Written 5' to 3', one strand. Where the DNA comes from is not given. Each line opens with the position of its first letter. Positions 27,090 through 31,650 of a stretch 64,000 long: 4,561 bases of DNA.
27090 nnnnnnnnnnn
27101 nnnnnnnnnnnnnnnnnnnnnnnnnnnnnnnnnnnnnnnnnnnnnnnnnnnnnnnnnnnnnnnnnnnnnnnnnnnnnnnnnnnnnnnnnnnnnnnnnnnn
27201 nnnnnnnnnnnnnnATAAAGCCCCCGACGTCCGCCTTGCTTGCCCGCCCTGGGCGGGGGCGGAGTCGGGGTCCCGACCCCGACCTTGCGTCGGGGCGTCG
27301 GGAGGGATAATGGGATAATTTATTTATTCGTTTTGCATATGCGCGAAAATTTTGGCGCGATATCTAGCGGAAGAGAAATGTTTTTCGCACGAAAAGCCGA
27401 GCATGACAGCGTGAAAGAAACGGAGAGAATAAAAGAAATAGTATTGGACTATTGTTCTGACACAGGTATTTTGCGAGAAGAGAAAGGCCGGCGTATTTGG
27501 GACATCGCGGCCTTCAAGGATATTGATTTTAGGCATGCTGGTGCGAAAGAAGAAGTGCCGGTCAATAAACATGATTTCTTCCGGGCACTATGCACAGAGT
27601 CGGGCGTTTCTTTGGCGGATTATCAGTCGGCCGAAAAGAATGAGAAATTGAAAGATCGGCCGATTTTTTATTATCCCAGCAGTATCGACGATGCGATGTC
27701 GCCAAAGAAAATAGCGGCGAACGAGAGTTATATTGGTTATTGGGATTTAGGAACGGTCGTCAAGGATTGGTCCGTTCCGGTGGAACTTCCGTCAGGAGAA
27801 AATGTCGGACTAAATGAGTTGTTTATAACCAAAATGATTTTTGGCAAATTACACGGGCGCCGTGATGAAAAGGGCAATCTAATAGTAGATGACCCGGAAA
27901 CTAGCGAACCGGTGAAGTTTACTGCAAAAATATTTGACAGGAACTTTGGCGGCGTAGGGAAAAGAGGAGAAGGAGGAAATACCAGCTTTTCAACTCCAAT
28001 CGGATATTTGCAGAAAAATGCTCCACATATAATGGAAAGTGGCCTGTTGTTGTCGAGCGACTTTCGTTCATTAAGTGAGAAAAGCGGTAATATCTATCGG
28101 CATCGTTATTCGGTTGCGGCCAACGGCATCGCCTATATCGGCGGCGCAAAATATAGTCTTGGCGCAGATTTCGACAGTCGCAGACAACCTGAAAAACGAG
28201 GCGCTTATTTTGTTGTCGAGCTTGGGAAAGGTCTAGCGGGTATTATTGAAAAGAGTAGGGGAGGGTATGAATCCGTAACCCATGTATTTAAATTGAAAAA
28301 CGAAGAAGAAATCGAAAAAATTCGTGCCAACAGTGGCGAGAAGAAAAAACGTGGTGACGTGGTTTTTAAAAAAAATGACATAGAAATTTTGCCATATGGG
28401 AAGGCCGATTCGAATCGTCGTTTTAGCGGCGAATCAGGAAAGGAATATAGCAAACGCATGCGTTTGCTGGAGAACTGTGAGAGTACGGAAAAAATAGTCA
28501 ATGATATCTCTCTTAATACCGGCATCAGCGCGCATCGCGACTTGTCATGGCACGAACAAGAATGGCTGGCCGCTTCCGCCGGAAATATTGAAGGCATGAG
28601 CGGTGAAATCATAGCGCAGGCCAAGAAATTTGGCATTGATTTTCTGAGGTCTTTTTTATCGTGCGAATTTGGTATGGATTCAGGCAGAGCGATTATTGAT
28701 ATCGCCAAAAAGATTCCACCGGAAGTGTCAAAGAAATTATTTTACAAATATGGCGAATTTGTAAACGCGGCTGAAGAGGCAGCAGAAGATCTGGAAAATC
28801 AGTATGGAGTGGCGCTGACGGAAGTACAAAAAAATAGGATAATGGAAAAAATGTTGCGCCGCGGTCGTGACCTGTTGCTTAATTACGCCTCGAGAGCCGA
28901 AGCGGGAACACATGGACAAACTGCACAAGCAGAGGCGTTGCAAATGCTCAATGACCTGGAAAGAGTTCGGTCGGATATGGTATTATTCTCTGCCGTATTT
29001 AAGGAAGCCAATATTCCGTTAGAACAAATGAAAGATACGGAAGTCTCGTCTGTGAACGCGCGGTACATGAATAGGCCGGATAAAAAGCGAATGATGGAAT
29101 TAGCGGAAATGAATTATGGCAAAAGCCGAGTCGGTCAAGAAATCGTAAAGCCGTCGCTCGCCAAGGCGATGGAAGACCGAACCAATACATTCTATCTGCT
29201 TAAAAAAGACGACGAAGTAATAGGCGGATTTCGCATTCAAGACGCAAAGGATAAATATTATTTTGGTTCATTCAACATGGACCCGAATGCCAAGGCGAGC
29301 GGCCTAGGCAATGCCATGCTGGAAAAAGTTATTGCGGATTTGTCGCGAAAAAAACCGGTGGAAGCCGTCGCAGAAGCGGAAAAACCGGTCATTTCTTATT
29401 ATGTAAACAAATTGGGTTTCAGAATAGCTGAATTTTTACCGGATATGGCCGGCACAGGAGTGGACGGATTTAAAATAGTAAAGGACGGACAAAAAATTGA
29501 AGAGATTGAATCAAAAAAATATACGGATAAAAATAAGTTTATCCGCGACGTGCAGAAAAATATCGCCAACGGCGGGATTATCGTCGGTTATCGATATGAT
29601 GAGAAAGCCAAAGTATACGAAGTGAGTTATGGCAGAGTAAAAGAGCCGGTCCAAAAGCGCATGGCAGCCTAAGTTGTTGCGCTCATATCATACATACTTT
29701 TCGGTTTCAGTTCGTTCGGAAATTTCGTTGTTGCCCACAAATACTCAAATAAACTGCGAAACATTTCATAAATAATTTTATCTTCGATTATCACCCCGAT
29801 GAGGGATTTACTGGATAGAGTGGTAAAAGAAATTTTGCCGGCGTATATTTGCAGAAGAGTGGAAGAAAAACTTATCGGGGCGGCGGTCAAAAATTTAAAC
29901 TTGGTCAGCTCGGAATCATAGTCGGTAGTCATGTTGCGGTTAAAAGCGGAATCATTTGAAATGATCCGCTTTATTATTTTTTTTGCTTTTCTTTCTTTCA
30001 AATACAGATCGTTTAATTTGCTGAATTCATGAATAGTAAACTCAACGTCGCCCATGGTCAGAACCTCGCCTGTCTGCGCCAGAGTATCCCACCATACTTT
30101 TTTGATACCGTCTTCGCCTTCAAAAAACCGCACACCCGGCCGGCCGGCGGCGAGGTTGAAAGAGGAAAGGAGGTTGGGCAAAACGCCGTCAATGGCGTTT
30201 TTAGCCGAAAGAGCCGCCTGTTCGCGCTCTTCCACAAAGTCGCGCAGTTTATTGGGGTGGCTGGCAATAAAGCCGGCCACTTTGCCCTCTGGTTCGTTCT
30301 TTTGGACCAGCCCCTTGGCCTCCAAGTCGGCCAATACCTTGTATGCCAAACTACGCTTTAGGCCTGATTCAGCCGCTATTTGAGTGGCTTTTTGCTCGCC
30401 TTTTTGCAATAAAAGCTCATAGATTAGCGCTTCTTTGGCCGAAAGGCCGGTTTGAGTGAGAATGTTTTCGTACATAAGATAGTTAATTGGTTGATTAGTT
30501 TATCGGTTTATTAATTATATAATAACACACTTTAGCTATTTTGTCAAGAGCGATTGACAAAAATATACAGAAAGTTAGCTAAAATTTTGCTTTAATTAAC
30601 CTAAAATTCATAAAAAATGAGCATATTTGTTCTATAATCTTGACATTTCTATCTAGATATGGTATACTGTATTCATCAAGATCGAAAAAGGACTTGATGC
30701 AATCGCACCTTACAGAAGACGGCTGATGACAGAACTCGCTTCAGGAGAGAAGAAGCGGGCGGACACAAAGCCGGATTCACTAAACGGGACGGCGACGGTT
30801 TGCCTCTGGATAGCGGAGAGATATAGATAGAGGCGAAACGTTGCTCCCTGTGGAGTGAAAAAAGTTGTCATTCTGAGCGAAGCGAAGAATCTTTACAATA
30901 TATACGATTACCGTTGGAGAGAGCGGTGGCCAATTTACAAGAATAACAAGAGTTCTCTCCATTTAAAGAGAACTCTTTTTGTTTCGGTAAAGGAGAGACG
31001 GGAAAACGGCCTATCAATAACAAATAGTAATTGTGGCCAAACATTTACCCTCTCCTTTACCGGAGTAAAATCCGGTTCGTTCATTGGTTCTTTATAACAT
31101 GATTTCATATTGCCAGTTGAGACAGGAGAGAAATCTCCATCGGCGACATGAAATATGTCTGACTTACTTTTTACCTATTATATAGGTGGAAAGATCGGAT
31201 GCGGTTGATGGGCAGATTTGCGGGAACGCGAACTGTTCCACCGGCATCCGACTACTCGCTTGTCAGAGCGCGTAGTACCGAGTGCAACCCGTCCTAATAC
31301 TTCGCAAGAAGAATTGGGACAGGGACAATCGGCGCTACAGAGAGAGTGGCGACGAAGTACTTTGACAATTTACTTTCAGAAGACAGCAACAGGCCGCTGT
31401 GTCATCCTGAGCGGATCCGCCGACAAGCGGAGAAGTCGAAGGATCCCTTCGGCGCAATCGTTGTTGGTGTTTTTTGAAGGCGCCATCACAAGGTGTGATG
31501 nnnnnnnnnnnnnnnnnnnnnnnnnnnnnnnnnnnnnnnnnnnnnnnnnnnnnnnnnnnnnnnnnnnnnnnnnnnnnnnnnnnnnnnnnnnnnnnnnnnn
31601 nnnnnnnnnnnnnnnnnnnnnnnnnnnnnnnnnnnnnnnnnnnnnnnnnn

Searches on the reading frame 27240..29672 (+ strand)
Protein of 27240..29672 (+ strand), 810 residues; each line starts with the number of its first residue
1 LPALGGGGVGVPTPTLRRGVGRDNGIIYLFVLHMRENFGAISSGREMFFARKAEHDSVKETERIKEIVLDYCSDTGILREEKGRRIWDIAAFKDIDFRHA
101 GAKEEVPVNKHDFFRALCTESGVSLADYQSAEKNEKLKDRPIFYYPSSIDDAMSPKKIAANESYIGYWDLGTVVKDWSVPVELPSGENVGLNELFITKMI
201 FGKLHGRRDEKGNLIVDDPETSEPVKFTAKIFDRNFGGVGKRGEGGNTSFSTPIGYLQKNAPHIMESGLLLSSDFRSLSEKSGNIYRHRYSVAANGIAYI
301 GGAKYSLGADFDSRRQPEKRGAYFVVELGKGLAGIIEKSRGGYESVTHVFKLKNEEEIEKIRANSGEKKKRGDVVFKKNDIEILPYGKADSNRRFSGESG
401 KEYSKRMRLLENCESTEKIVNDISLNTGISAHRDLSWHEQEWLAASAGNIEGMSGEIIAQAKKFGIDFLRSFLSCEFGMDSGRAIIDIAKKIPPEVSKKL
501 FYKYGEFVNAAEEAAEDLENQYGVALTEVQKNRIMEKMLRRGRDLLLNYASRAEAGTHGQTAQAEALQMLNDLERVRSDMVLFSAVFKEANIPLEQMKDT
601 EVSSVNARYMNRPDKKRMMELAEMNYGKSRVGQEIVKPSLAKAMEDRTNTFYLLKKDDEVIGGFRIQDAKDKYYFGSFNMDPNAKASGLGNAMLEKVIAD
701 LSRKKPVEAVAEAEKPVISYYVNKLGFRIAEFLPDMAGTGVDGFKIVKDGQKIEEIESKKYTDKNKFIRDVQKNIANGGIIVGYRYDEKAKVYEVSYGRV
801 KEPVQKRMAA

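Call 14: search_protein_families(library=pfam, proteins=[window:27240-29672:+], max_evalue=0.01)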
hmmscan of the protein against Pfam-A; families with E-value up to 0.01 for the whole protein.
window:27240-29672:+ (810 aa): 3 families
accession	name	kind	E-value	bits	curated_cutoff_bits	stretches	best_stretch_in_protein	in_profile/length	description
PF00583.31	Acetyltransf_1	-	3.2e-05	24.6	20.7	1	640-727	24-116/116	Acetyltransferase (GNAT) family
PF13673.13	Acetyltransf_10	-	0.00046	20.6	23.6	1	635-728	17-108/128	Acetyltransferase (GNAT) domain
PF13508.13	Acetyltransf_7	-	0.0011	19.7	27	1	649-728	3-83/84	Acetyltransferase (GNAT) domain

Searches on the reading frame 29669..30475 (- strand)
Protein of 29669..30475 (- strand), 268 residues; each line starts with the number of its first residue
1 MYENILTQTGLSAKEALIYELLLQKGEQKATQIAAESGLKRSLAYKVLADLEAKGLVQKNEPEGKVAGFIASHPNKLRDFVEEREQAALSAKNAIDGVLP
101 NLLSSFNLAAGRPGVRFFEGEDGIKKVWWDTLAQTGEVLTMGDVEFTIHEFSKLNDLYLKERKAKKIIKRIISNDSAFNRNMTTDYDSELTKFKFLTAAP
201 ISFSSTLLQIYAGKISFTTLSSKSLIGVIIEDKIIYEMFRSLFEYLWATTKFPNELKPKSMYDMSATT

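Call 15: search_protein_families(library=pfam, proteins=[window:29669-30475:-], max_evalue=0.01)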
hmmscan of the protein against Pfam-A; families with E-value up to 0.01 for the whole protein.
window:29669-30475:- (268 aa): 4 families
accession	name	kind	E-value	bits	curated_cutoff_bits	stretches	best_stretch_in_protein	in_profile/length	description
PF01978.25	TrmB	-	4.3e-13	49.3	25.6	1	7-61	2-56/68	Sugar-specific transcriptional regulator TrmB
PF09339.16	HTH_IclR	-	0.00014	22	22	1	26-60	17-51/52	IclR helix-turn-helix domain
PF01047.28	MarR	-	0.00059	20.1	24.6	1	14-60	4-50/59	MarR family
PF12802.13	MarR_2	-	0.00074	20.1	27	1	21-62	14-55/61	MarR family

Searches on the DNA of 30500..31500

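Call 27: search_rna_families(source=window, start=30500, end=31500, threshold=evalue, max_evalue=1)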
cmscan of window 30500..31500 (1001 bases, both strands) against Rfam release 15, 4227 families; matches with E-value up to 1: 1.
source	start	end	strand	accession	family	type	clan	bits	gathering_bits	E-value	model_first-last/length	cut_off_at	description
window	31164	31243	-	RF01078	PK-PYVV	Cis-reg;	-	22.3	65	0.22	1-58/58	no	3'-terminal pseudoknot in PYVV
